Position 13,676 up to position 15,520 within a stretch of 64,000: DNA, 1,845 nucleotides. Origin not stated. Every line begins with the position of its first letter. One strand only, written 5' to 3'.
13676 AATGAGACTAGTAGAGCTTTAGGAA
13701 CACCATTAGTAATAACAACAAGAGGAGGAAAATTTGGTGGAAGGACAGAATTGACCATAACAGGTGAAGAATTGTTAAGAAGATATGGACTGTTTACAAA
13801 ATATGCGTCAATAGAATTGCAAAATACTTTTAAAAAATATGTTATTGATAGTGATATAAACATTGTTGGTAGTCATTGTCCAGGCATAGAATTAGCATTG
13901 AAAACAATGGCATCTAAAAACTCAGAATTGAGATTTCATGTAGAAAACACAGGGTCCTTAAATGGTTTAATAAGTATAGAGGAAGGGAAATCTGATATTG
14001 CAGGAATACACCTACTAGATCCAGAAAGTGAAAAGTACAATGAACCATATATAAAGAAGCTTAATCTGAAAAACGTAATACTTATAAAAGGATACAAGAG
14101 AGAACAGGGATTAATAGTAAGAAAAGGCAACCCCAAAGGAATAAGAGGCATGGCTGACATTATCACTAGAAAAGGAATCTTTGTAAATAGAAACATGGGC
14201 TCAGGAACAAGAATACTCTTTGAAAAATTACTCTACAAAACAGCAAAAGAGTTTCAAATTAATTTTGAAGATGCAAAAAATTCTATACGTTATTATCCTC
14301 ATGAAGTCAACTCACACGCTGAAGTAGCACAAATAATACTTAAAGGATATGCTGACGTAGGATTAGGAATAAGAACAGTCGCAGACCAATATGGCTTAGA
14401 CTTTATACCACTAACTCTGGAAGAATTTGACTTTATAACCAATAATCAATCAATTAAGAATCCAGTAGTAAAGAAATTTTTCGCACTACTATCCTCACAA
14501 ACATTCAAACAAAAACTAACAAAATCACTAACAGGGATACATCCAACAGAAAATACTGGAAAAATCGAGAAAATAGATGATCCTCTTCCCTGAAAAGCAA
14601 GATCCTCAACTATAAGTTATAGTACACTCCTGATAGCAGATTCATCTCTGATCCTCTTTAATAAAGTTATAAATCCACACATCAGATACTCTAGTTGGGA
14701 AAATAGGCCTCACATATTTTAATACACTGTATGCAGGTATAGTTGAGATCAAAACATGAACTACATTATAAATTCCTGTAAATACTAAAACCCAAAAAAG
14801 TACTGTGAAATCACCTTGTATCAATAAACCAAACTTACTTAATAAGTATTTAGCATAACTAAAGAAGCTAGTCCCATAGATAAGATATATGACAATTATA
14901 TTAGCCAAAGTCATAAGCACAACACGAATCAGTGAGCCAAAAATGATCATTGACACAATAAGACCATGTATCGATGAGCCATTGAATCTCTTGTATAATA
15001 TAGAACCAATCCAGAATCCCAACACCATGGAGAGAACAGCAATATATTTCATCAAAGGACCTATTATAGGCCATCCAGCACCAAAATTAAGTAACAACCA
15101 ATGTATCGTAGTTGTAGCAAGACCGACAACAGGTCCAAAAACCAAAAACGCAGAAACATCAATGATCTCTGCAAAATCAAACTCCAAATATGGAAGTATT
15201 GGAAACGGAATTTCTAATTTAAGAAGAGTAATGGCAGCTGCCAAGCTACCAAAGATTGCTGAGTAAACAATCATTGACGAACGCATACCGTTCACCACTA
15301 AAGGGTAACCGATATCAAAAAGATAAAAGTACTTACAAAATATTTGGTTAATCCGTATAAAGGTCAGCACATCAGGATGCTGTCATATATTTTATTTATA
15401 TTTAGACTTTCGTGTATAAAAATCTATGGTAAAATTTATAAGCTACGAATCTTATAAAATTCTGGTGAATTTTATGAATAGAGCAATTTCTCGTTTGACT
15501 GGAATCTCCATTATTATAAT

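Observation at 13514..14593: ModE-like regulator fused to a PBP-like domain shared with the MoeA fusion at 61725-63701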

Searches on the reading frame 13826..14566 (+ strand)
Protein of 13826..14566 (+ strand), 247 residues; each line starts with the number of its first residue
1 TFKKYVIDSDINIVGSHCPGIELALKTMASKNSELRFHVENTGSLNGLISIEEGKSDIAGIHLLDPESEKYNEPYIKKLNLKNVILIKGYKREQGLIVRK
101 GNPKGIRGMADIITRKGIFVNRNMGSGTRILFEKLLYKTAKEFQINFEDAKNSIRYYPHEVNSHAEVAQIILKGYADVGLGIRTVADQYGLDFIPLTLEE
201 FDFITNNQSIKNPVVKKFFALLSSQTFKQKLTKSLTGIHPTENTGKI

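Call 58: search_solved_structures(query=A3, max_evalue=1, show_alignments=3)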
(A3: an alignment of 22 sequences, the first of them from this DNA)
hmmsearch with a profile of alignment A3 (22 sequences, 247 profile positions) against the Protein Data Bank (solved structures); distinct sequences matched with E-value up to 1: 26.
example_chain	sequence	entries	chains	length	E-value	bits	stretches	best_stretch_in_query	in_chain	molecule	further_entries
1twy_A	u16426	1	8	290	1.6e-10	43.8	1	6-155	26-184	ABC transporter, periplasmic substrate-binding protein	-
4h1x_A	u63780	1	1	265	2.8e-07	33.2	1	4-58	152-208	Phosphate-binding protein pstS 2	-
2hxw_A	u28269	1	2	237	1.9e-05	27.2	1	78-142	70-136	Major antigenic peptide PEB3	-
3fjg_A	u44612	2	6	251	2.1e-05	27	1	64-138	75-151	Major antigenic peptide PEB3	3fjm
3fj7_A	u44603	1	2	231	2.3e-05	26.9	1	79-139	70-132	Major antigenic peptide PEB3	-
3fir_A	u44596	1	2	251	2.9e-05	26.6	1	64-134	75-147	Major antigenic peptide PEB3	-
4gd5_A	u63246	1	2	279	7.8e-05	25.2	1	6-146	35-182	Phosphate ABC transporter, phosphate-binding protein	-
4q8r_A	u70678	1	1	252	0.00012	24.5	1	7-146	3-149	Phosphate ABC transporter, phosphate-binding protein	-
4jb7_A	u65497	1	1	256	0.00013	24.4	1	86-127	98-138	Accessory colonization factor AcfC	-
4exl_A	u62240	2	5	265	0.00089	21.7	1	9-144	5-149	Phosphate-binding protein pstS 1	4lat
1sbp_A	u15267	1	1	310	0.0078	18.6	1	93-126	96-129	SULFATE-BINDING PROTEIN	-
5um2_A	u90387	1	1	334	0.01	18.2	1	33-123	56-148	ABC transporter sulfate binding protein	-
4ef1_A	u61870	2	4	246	0.012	18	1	145-238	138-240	Pheromone cOB1/lipoprotein, YaeC family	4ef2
4ecf_A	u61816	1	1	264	0.014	17.8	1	10-134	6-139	ABC-type phosphate transport system, periplasmic component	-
3k4u_A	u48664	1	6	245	0.055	15.8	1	93-122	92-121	BINDING COMPONENT OF ABC TRANSPORTER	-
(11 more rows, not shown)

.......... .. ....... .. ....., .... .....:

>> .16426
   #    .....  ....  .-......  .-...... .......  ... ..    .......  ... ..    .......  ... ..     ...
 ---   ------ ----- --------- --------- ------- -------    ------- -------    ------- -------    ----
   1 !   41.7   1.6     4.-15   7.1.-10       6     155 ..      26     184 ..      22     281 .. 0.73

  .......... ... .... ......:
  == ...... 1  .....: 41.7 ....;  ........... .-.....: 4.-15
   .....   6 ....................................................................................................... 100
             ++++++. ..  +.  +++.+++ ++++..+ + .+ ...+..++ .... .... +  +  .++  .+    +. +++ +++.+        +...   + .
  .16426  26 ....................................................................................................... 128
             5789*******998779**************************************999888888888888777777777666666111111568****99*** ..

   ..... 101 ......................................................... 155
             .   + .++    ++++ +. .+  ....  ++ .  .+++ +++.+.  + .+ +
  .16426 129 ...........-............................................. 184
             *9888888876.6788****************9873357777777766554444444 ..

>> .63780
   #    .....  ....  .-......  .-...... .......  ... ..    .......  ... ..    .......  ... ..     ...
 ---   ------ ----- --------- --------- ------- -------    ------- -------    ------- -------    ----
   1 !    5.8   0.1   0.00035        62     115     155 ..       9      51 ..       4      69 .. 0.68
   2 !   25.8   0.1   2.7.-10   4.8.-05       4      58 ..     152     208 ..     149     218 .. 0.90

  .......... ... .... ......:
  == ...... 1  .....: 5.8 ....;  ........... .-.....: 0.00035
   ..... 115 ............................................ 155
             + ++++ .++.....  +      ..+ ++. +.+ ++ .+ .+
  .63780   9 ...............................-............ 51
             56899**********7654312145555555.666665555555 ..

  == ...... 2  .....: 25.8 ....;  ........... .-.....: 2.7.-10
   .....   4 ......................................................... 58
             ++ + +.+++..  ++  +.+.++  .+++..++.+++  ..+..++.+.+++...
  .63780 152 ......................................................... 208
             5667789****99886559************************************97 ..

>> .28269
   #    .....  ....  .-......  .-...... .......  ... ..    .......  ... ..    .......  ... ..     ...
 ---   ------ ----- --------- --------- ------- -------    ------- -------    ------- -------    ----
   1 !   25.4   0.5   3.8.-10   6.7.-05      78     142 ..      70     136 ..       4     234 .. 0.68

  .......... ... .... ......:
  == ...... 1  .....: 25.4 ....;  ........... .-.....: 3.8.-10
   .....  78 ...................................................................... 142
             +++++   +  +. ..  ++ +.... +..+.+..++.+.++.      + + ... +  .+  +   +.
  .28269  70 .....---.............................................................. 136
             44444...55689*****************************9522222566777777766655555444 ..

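Call 76: predict_structure(alignment_id=A3)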
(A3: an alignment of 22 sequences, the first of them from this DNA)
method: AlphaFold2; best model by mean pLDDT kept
length: 247 residues; sequences in the alignment: 22
mean_pLDDT: 93.8   pTM: 0.88
mean pLDDT of the five models: 93.8, 93.7, 93.4, 93.4, 92.9
residues with pLDDT >= 90: 223; 70-90: 17; 50-70: 2; < 50: 5
segments of 3 or more residues with pLDDT < 50: 1-5
pLDDT, mean of each block of 10 residues (from residue 1): 57 95 96 93 92 96 93 93 94 98 96 94 90 95 96 94 95 98 98 98 97 97 97 97 96
secondary structure, 60 per line:
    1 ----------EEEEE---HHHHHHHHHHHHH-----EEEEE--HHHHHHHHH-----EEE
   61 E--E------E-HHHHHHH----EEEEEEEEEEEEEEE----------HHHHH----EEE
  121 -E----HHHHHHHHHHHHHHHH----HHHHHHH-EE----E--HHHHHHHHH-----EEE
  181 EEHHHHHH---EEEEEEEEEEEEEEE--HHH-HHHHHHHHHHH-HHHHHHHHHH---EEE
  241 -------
elements in order: E11-15 H19-31 E37-41 H44-52 E58-61 H73-79 E84-98 H109-113 E118-120 H127-142 H147-153 H164-172 E178-182 H183-188 E192-206 H213-223 H225-234 E238-240

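Call 79: fold_search(model_id=the predicted structure, library=pdb)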
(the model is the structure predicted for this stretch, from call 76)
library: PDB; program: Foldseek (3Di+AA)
matches with E <= 10: 1487; with E <= 0.001: 1087
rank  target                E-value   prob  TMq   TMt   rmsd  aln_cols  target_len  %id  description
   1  1twy_F                7.6e-11  1.00  0.55  0.55   7.0       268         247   18  Crystal structure of an ABC-type phosphate transport receptor from Vibrio cholerae (released 2004-12-21)
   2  1twy_B                1.2e-10  1.00  0.55  0.55   6.4       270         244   18  Crystal structure of an ABC-type phosphate transport receptor from Vibrio cholerae (released 2004-12-21)
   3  8sbf_A                1.7e-10  1.00  0.59  0.51   6.1       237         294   13  Full-length structure of the LysR-type transcriptional regulator, ACIAD0746, from Acinetobacter baylyi (released 2024-04-17)
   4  4exl_D                2.1e-10  1.00  0.54  0.52   6.3       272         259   17  Crystal structure of phosphate ABC transporter, periplasmic phosphate-binding protein PstS 1 (PBP1) from Streptococcus (released 2012-05-30)
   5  9l8j_A                2.4e-10  1.00  0.63  0.64   4.4       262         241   14  Crystal structure of a putative phosphate binding protein from Synechocystis sp. PCC 6803 reveals an evolutionary hots (released 2025-12-31)
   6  4gd5_A                2.9e-10  1.00  0.68  0.69   4.0       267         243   15  X-ray Crystal Structure of a Putative Phosphate ABC Transporter Substrate-Binding Protein with Bound Phosphate from Cl (released 2012-08-15)
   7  3fj7_A                3.3e-10  1.00  0.62  0.65   4.8       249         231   19  Crystal structure of L-phospholactate Bound PEB3 (released 2009-03-10)
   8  9l8j_D                3.7e-10  1.00  0.62  0.65   4.7       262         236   14  Crystal structure of a putative phosphate binding protein from Synechocystis sp. PCC 6803 reveals an evolutionary hots (released 2025-12-31)
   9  4exl_A                4.5e-10  1.00  0.54  0.52   6.3       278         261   16  Crystal structure of phosphate ABC transporter, periplasmic phosphate-binding protein PstS 1 (PBP1) from Streptococcus (released 2012-05-30)
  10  3fir_A                4.8e-10  1.00  0.61  0.65   5.0       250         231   20  Crystal structure of Glycosylated K135E PEB3 (released 2009-03-10)
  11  8h3z_A                5.1e-10  1.00  0.61  0.72   3.6       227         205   15  Crystal structure of the effector-binding domain of the LysR-type trasncription factor NtcB from Anabaena PCC 7120 (released 2023-10-04)
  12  5t0w_A                5.1e-10  1.00  0.50  0.53   5.8       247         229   16  Crystal structure of the ancestral amino acid-binding protein AncCDT-1, a precursor of cyclohexadienyl dehydratase (released 2017-09-06)
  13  7erp_B                5.5e-10  1.00  0.58  0.70   3.7       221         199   15  The regulatory domain of YeiE, a sulfite sensing LysR-type transcriptional regulator from Cronobacter sakazakii (sulfi (released 2022-03-23)
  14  8sbf_B                5.5e-10  1.00  0.59  0.51   6.1       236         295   12  Full-length structure of the LysR-type transcriptional regulator, ACIAD0746, from Acinetobacter baylyi (released 2024-04-17)
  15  4jwo                  5.8e-10  1.00  0.50  0.45   7.4       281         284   12  The crystal structure of a possible phosphate binding protein from Planctomyces limnophilus DSM 3776 (released 2013-04-24)
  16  4q8r                  6.2e-10  1.00  0.69  0.70   3.7       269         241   14  Crystal structure of a Phosphate Binding Protein (PBP-1) from Clostridium perfringens (released 2014-11-05)
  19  1twy_A                7.5e-10  1.00  0.51  0.51   6.6       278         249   17  Crystal structure of an ABC-type phosphate transport receptor from Vibrio cholerae (released 2004-12-21)
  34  1twy_E                1.7e-09  1.00  0.50  0.50   6.7       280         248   18  Crystal structure of an ABC-type phosphate transport receptor from Vibrio cholerae (released 2004-12-21)
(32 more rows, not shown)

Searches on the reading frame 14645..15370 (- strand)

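Call 53: search_protein_families(library=pfam, proteins=[window:14645-15370:-], max_evalue=0.0001)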
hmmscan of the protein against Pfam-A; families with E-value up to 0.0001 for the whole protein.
window:14645-15370:- (242 aa): 0 families

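Call 68: search_protein_families(library=pfam, proteins=[window:14645-15370:-], max_evalue=0.001)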
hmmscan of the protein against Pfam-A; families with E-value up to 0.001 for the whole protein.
window:14645-15370:- (242 aa): 1 family
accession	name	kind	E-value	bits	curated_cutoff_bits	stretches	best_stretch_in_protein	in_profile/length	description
PF12822.12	ECF_trnsprt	-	0.00043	20.8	30.7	1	34-213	3-168/169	ECF transporter, substrate-specific component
